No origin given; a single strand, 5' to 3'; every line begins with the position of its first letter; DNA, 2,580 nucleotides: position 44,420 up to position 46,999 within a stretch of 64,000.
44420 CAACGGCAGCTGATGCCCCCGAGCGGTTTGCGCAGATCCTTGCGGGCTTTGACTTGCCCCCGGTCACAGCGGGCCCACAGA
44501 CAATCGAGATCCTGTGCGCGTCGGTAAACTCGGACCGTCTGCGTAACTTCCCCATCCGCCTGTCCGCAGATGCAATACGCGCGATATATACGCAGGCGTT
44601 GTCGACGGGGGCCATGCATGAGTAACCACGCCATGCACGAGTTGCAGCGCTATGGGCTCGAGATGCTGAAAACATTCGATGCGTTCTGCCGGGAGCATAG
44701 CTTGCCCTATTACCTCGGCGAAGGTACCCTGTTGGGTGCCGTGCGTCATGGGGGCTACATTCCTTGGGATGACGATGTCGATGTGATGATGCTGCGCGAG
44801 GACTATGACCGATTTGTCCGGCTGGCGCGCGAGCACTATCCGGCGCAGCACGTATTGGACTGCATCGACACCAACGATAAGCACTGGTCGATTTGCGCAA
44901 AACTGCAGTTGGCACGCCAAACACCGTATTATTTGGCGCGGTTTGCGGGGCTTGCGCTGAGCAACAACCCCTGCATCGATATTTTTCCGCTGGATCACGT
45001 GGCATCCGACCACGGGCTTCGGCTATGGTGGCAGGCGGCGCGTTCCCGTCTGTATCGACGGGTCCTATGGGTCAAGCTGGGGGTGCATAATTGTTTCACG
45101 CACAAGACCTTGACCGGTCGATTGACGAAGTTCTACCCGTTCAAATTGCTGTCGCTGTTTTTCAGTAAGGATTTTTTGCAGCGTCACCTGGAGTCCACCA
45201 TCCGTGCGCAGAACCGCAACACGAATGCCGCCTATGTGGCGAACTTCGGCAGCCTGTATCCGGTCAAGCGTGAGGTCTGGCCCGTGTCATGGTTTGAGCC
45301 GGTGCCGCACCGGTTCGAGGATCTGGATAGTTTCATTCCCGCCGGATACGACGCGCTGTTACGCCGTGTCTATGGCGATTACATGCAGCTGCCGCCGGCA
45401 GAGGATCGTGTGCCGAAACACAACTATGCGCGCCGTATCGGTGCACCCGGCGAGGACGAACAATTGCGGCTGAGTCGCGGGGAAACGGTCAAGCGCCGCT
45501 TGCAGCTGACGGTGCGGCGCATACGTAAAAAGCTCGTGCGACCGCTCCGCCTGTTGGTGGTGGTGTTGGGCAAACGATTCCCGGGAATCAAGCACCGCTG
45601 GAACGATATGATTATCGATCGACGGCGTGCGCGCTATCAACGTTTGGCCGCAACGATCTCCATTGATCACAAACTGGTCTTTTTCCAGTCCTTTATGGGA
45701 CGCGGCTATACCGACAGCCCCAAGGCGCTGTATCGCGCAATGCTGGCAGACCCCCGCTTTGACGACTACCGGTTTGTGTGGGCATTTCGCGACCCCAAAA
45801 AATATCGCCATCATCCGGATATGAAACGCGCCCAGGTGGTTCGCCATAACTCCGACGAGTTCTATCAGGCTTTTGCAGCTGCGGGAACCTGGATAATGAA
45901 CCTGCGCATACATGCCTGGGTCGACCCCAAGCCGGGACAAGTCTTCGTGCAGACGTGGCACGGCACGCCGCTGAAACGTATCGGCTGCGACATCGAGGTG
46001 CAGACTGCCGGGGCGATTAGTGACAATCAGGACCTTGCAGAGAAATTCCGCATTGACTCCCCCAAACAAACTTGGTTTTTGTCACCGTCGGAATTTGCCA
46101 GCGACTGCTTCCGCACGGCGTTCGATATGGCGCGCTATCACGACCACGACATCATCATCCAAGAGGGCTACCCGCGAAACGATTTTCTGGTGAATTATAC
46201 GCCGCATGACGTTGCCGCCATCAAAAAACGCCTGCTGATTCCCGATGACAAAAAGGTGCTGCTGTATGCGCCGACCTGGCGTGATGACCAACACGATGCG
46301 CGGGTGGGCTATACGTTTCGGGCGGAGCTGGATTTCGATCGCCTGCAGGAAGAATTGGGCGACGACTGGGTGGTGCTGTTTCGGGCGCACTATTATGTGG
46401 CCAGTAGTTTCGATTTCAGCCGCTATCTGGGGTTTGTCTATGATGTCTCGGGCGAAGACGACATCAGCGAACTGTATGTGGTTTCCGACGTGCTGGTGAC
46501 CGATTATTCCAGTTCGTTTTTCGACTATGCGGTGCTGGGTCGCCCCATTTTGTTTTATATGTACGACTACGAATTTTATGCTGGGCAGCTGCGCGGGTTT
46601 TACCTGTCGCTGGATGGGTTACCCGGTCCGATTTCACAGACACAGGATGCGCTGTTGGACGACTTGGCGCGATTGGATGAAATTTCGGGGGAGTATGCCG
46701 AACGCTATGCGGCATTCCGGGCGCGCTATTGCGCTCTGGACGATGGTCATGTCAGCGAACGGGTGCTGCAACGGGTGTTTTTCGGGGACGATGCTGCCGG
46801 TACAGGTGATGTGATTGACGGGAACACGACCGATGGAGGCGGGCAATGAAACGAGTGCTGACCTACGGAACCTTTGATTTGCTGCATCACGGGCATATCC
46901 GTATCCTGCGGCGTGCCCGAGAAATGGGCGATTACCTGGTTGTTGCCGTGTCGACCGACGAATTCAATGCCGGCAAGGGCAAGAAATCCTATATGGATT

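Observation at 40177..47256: Phosphonate (C-P bond) tailoring operon wired directly into a teichoic-acid-type locus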

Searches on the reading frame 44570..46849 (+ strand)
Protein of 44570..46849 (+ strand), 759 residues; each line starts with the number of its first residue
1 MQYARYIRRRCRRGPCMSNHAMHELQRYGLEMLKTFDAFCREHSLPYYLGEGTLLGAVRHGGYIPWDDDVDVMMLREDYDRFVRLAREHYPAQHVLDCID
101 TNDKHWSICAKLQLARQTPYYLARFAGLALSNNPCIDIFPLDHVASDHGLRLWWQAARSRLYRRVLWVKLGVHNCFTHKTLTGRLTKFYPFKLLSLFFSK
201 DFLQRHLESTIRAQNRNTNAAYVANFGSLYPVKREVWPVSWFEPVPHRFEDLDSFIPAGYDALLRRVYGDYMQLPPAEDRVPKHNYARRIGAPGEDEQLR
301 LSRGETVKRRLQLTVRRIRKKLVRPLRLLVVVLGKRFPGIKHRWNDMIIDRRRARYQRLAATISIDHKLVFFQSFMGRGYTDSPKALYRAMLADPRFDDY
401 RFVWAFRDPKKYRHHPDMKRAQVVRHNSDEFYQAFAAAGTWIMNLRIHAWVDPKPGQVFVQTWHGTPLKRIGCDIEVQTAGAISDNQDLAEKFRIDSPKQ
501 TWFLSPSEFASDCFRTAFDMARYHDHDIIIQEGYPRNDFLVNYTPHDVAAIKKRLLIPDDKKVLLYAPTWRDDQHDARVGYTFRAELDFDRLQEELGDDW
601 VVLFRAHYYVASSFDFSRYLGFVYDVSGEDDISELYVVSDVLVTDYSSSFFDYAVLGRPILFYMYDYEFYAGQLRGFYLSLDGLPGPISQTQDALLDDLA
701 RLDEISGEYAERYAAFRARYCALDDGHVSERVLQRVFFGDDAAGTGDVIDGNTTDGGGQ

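Call 3: search_protein_families(library=pfam, proteins=[window:44570-46849:+])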
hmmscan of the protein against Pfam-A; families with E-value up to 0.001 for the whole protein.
window:44570-46849:+ (759 aa): 2 families
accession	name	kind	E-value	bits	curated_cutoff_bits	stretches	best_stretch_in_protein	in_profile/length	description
PF04464.20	Glyphos_transf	-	3.4e-105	352.5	22.1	1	360-737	6-366/367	CDP-Glycerol:Poly(glycerophosphate) glycerophosphotransferase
PF04991.19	LicD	-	8.2e-37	127.9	22.6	1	40-269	1-227/227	LicD family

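Call 13: find_homologous_proteins(query=window:44618-46849:+, max_evalue=1e-10)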
Query window:44618-46849:+ (743 aa): 989 proteins with E <= 1e-10 among 8000 candidates; the best 120 are listed.
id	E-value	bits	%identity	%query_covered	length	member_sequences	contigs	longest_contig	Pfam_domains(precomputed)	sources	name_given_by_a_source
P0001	0.0e+0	1744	100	99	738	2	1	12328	PF04991.20,PF04464.21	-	-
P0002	2.2e-160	553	44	55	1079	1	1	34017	PF04991.20,PF13685.13,PF25137.1,PF04464.21,PF00465.26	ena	-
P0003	4.2e-142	493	53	57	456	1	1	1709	PF04464.21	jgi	-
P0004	8.7e-140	485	52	58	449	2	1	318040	PF04464.21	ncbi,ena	-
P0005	5.5e-139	483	52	57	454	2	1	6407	PF04464.21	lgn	-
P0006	1.7e-137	478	52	56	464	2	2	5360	PF04464.21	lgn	-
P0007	7.2e-137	476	49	59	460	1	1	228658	PF04464.21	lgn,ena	-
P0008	1.6e-136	475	49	59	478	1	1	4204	PF04464.21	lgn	-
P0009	1.8e-134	468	51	57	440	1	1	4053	PF04464.21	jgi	-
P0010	1.5e-133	465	50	57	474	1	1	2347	PF04464.21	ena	-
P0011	4.3e-133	463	52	55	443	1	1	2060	PF04464.21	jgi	jgi:CDP-glycerol glycerophosphotransferase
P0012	2.4e-131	457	49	60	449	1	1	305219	PF04464.21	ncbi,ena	-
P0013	4.3e-130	453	50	52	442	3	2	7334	PF04464.21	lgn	-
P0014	3.2e-125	437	51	55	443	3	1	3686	PF04464.21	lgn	-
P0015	9.9e-125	436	47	57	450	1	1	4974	PF04464.21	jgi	-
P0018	3.4e-123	430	45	55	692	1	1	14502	PF04991.20,PF04464.21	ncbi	-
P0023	1.6e-118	415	32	97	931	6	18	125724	PF04991.20,PF04464.21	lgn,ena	-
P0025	4.9e-118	413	33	97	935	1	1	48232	PF04991.20,PF04464.21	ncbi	-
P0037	1.1e-115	406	33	97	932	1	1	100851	PF04991.20,PF04464.21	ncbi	-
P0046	4.3e-114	400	31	97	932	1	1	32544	PF04991.20,PF04464.21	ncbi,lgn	-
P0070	2.2e-101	358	28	97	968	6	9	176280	PF04991.20,PF04464.21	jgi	-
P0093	1.4e-83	299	39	35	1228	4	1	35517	PF04991.20,PF13685.13,PF25137.1,PF12804.14,PF00465.26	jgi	-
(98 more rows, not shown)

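Call 15: find_encoding_contigs(protein=P0002, flank=10000, max_places=2)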
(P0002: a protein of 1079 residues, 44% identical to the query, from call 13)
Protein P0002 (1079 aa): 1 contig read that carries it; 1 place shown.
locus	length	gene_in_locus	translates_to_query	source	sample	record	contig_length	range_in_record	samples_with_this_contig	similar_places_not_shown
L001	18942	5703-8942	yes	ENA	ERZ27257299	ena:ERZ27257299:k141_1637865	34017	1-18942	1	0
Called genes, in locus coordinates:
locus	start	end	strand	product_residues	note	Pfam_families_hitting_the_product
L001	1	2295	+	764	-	?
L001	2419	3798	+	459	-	PF01467:CTP_transf_like, PF13714:PEP_mutase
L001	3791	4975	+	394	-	PF02776:TPP_enzyme_N, PF02775:TPP_enzyme_C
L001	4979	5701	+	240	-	PF00483:NTP_transferase (weak), PF12804:NTP_transf_3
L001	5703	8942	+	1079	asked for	PF00465:Fe-ADH, PF13685:Fe-ADH_2 (faint), PF25137:ADH_Fe_C, PF04464:Glyphos_transf, PF04991:LicD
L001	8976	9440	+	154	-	PF08660:Alg14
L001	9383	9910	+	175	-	PF04101:Glyco_tran_28_C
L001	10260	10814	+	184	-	PF12822:ECF_trnsprt, PF09515:Thia_YuaJ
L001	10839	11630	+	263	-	PF02361:CbiQ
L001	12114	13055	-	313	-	PF06207:DUF1002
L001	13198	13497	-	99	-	-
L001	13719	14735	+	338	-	PF01520:Amidase_3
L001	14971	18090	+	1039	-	-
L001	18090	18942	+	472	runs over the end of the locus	PF02789:Peptidase_M17_N, PF00883:Peptidase_M17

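Call 16: find_encoding_contigs(protein=P0093, flank=10000, max_places=2)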
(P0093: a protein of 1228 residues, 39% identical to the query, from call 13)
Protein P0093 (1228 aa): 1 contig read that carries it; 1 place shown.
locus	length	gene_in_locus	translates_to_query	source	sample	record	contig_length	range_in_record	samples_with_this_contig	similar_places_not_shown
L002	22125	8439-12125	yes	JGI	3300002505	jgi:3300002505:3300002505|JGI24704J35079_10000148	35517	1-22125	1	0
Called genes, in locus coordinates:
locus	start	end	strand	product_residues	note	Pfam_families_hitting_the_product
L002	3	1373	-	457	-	?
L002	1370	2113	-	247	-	PF02348:CTP_transf_3, PF12804:NTP_transf_3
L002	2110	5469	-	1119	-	-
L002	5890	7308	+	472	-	PF01467:CTP_transf_like, PF13714:PEP_mutase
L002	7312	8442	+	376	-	PF02776:TPP_enzyme_N, PF02775:TPP_enzyme_C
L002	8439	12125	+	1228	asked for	PF12804:NTP_transf_3, PF00465:Fe-ADH, PF13685:Fe-ADH_2 (weak), PF25137:ADH_Fe_C, PF04991:LicD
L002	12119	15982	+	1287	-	PF00465:Fe-ADH, PF04464:Glyphos_transf, PF01973:MptE-like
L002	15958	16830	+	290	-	PF03102:NeuB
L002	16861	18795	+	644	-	PF00571:CBS, PF01050:MannoseP_isomer, PF07883:Cupin_2, PF02348:CTP_transf_3, PF00702:Hydrolase (faint), PF08282:Hydrolase_3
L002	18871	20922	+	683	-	-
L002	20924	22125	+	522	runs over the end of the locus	-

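Call 17: find_encoding_contigs(protein=P0018, flank=10000, max_places=2)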
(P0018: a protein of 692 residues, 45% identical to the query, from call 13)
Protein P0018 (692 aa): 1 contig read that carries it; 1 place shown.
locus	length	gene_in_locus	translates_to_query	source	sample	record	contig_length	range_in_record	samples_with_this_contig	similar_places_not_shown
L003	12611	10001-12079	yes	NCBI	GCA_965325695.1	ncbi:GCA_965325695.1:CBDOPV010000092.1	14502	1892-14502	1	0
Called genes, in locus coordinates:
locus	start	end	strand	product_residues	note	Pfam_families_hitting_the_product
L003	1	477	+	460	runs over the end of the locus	PF10396:TrmE_N, PF00350:Dynamin_N (faint), PF12631:MnmE_helical, PF03193:RsgA_GTPase (faint), PF00071:Ras (weak), PF01926:MMR_HSR1, PF02421:FeoB_N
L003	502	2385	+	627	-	PF01134:GIDA, PF07992:Pyr_redox_2 (weak), PF12831:FAD_oxidored (weak), PF21680:GIDA_C_1st, PF13932:SAM_GIDA_C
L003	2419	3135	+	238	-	PF02527:GidB, PF13847:Methyltransf_31 (faint)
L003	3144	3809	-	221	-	PF14584:DUF4446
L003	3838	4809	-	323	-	PF02195:ParB_N, PF17762:HTH_ParB, PF23552:ParB_C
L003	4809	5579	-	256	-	PF00142:Fer4_NifH, PF01656:CbiA, PF02374:ArsA_ATPase (weak), PF06564:CBP_BcsQ, PF09140:MipZ, PF10609:ParA, PF13614:AAA_31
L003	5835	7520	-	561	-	PF03485:Arg_tRNA_synt_N, PF00750:tRNA-synt_1d, PF05746:DALR_1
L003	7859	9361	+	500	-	PF01276:OKR_DC_1, PF00155:Aminotran_1_2, PF00266:Aminotran_5 (weak), PF01053:Cys_Met_Meta_PP (weak), PF05889:SepSecS (weak), PF03711:OKR_DC_1_C (weak)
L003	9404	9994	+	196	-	PF00625:Guanylate_kin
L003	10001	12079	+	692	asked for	PF04464:Glyphos_transf, PF04991:LicD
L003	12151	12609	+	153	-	?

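Call 18: find_encoding_contigs(protein=P0037, flank=10000, max_places=2)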
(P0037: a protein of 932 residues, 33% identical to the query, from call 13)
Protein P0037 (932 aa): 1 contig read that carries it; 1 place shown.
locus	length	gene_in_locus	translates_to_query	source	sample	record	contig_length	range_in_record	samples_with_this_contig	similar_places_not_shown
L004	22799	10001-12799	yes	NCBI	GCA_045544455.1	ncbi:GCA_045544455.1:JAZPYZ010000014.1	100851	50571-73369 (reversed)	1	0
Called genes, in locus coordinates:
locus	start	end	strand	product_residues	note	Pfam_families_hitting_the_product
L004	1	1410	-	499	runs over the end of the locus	PF04055:Radical_SAM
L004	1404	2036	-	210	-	PF23023:Anti-Pycsar_Apyc1 (faint), PF00753:Lactamase_B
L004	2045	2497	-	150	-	PF02580:Tyr_Deacylase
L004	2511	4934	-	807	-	PF00580:UvrD-helicase, PF13604:AAA_30 (faint), PF01443:Viral_helicase1 (faint), PF00580:UvrD-helicase, PF13245:AAA_19, PF13361:UvrD_C, PF13538:UvrD_C_2, PF21196:PcrA_UvrD_tudor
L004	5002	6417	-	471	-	PF03977:OAD_beta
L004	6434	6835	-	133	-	PF04277:OAD_gamma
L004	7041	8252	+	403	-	PF01676:Metalloenzyme, PF10143:PhosphMutase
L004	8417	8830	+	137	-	PF01475:FUR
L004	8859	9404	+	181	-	PF21349:RUBY_RBDX, PF02915:Rubrerythrin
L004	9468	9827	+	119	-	PF03413:PepSY (weak)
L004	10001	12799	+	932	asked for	PF04991:LicD, PF04464:Glyphos_transf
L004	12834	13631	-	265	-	PF02811:PHP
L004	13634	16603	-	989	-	PF17132:Glyco_hydro_106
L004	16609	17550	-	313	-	PF00294:PfkB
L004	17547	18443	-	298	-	PF00892:EamA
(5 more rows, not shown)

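Call 37: search_solved_structures(query=window:44618-46849:+, max_evalue=0.001, show_alignments=3)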
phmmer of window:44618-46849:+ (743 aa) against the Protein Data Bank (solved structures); distinct sequences matched with E-value up to 0.001: 6.
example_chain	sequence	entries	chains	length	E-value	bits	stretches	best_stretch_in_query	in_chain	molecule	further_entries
3l7i_A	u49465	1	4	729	8e-89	301.8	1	335-716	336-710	Teichoic acid biosynthesis protein F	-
3l7j_A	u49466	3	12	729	5.9e-88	299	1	335-716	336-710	Teichoic acid biosynthesis protein F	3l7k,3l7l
3l7m_A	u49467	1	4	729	1.7e-87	297.4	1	335-716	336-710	Teichoic acid biosynthesis protein F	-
8qoy_A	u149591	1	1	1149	2.9e-36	128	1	339-726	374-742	TagF-like capsule polymerase Cps3D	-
8va1_A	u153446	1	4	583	2.5e-23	85.3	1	513-724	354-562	Teichoic acid ribitol-phosphate polymerase TarL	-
6kaj_A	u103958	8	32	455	0.00024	22.5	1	28-65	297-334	Fukutin-related protein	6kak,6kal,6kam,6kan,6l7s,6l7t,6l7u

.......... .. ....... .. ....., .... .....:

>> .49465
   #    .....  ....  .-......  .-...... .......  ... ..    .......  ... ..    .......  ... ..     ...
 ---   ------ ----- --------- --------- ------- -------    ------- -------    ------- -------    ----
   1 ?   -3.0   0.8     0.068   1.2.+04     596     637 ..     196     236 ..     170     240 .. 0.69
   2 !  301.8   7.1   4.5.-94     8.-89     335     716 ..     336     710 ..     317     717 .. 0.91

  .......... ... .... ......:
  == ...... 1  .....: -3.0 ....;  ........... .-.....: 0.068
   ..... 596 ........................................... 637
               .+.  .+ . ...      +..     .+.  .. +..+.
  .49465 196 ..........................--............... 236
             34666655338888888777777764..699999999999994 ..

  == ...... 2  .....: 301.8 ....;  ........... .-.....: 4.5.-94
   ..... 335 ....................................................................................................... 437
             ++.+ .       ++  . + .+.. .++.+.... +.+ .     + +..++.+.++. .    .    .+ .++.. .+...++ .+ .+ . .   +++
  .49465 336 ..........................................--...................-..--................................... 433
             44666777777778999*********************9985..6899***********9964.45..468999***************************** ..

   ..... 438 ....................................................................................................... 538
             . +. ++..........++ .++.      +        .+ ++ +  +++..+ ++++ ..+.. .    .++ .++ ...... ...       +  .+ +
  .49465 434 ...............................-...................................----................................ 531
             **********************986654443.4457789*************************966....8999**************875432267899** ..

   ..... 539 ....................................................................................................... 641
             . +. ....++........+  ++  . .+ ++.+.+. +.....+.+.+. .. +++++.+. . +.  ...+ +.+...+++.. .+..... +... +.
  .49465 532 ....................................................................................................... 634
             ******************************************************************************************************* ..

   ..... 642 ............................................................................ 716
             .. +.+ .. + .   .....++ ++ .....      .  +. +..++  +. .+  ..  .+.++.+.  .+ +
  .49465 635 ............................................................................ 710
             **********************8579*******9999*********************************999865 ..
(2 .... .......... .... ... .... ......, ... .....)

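Call 41: find_encoding_contigs(protein=P0023, flank=10000, max_places=3)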
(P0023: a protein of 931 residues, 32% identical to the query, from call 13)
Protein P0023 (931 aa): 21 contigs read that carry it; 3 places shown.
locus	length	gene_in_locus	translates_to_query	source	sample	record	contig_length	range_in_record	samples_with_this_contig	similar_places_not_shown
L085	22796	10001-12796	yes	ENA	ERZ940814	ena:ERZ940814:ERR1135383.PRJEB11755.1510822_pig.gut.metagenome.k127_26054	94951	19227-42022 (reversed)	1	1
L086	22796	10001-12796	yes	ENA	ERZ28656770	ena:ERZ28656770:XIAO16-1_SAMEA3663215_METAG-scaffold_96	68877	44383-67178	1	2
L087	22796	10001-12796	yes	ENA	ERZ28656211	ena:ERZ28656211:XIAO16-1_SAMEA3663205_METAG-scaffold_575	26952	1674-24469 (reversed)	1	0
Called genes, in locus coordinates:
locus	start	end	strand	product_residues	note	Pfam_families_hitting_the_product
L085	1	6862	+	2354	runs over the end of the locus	PF00754:F5_F8_type_C (faint)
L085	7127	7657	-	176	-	-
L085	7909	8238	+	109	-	PF07009:NusG_II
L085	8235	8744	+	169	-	PF07456:Hpre_diP_synt_I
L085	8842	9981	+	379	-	PF00106:adh_short, PF01370:Epimerase (weak), PF13561:adh_short_C2, PF01467:CTP_transf_like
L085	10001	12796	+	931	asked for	PF04991:LicD, PF04464:Glyphos_transf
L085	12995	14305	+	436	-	-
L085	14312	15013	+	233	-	PF00072:Response_reg, PF00486:Trans_reg_C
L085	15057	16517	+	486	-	PF00672:HAMP, PF00512:HisKA, PF02518:HATPase_c, PF14501:HATPase_c_5 (faint)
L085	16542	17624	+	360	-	PF07136:DUF1385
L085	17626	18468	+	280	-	PF17827:PrmC_N, PF05175:MTS, PF02475:TRM5-TYW2_MTfase, PF03602:Cons_hypoth95 (weak)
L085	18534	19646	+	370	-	PF00154:RecA_N, PF08423:Rad51 (weak), PF06745:ATPase, PF27531:MT3502_N (weak), PF21096:RecA_C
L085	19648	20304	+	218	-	PF21982:RecX_HTH1 (weak), PF21981:RecX_HTH3 (weak)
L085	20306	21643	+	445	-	PF00919:UPF0004, PF04055:Radical_SAM, PF18693:TRAM_2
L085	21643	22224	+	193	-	PF01066:CDP-OH_P_transf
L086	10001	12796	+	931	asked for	PF04991:LicD, PF04464:Glyphos_transf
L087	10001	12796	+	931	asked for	PF04991:LicD, PF04464:Glyphos_transf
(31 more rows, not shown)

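Call 42: find_encoding_contigs(protein=P0025, flank=10000, max_places=2)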
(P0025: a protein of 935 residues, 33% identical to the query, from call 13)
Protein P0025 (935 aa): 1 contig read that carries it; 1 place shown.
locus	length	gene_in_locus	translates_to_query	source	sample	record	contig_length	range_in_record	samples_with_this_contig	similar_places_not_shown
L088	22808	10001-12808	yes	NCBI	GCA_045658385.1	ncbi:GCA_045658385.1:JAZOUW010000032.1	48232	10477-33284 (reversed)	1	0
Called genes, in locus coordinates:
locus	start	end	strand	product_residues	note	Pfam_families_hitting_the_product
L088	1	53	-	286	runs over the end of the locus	PF00696:AA_kinase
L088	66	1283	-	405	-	PF01960:ArgJ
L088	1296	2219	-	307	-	PF01118:Semialdhyde_dh, PF22698:Semialdhyde_dhC_1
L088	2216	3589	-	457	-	PF00206:Lyase_1, PF14698:ASL_C2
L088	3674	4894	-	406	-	PF00764:Arginosuc_synth, PF20979:Arginosuc_syn_C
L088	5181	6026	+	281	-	PF00456:Transketolase_N, PF13292:DXP_synthase_N, PF02775:TPP_enzyme_C (weak), PF00676:E1_dh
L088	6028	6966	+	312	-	PF02779:Transket_pyr, PF02780:Transketolase_C, PF22613:Transketolase_C_1 (weak)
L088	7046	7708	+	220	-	-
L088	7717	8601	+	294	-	-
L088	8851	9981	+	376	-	PF00106:adh_short, PF01370:Epimerase (weak), PF08659:KR (faint), PF13561:adh_short_C2, PF01467:CTP_transf_like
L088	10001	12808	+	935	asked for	PF04991:LicD, PF04464:Glyphos_transf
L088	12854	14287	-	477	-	PF02614:UxaC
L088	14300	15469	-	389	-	PF01098:FTSW_RODA_SPOVE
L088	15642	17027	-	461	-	PF02127:Peptidase_M18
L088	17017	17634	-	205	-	PF01121:CoaE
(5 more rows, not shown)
